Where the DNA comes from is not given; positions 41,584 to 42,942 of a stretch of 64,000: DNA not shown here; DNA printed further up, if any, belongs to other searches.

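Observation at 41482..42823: Tyrosine recombinase gene bracketed by 23-bp imperfect inverted repeats, adjacent to an Rpn-family nuclease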

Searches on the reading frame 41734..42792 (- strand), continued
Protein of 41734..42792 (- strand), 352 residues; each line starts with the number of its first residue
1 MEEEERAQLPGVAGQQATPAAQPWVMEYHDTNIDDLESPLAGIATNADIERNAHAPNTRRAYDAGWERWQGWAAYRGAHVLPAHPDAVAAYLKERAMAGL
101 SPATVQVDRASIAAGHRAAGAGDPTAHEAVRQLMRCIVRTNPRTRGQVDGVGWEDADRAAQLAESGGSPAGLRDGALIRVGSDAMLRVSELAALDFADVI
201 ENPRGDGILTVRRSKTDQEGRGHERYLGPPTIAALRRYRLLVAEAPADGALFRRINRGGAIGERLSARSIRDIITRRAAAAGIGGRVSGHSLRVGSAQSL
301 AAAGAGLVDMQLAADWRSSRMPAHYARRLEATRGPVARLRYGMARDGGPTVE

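Call 52: search_dna_similar(query=window:41734-42792:-, collection=plasmids, mode=protein, max_rows=12)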
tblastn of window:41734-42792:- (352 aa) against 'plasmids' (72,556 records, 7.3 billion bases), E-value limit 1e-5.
Records with a match: 523; places in all: 610; records where one place covers at least 80% of the query: 43.
Best place of each record, by identity: <60% 523.
By first word of the organism name: Sphingobium 50; Rhodococcus 42; Acetobacter 36; Roseomonas 33; Sphingomonas 29; Agrobacterium 27; Hymenobacter 27; Methylobacterium 22; Coxiella 19; Pseudomonas 18; and 82 more.
By predicted mobility (MOB-suite, as given by PLSDB): non-mobilizable 237; conjugative 176; mobilizable 110.
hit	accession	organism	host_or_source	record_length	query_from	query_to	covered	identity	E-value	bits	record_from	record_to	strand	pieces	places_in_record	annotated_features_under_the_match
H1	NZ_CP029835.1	Azospirillum ramasamyi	single cell,Cow dung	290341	45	347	86%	39.1%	1e-17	92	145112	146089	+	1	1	tyrosine-type recombinase/integrase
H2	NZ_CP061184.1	Roseomonas haemaphysalidis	tick,pure culture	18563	51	348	85%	37.5%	6e-21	101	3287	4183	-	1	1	site-specific integrase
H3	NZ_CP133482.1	Acuticoccus sp. MNP-M23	Grean algae,grean algae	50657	34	339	87%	36.3%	9e-22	103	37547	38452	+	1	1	tyrosine-type recombinase/integrase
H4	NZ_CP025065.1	Roseomonas mucosa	Homo sapiens,Clinical, healthy, human ...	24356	43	340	85%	37.1%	5e-24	110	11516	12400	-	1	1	site-specific integrase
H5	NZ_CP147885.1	Roseomonas mucosa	cell culture,Styx glacier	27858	43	340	85%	37.1%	5e-24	110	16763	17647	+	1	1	tyrosine-type recombinase/integrase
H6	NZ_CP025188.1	Roseomonas mucosa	Homo sapiens,clinical, human skin, ...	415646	43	340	85%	37.1%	5e-24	110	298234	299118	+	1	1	site-specific integrase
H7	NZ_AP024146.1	Methylobacterium indicum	-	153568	53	339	82%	36.8%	2e-24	112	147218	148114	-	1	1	tyrosine-type recombinase/integrase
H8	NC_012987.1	Methylorubrum extorquens DM4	-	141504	28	339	89%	33.6%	8e-20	98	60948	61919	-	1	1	tyrosine-type recombinase/integrase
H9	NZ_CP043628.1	Methylobacterium aquaticum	Prosopis cineraria,pure bacterial ...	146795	51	339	82%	36.2%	7e-23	107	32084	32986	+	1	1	tyrosine-type recombinase/integrase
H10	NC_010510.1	Methylobacterium radiotolerans JCM 2831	-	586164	28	339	89%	33.3%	1e-19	97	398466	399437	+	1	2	tyrosine-type recombinase/integrase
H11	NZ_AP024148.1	Methylobacterium indicum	-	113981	51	339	82%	35.5%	9e-23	107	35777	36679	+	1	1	tyrosine-type recombinase/integrase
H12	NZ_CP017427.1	Methylobacterium sp. XJLW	single cell,soil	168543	51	339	82%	35.5%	7e-21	101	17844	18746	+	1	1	tyrosine-type recombinase/integrase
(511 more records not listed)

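Call 60: search_protein_families(library=pfam, proteins=[L001:4804-5184:-, L001:3307-4755:-, L001:922-2643:-, L085:1870-3681:-], max_evalue=0.01)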
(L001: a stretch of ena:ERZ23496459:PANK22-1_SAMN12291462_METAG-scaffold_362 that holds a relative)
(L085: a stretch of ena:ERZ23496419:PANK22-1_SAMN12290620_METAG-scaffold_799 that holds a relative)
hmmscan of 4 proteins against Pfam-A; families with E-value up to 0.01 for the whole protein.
L001:4804-5184:- (126 aa): 0 families

L001:3307-4755:- (482 aa): 0 families

L001:922-2643:- (573 aa): 1 family
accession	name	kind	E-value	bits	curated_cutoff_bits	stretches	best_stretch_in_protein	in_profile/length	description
PF01547.30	SBP_bac_1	-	0.0002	21.9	26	1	84-402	19-302/307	Bacterial extracellular solute-binding protein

L085:1870-3681:- (603 aa): 0 families
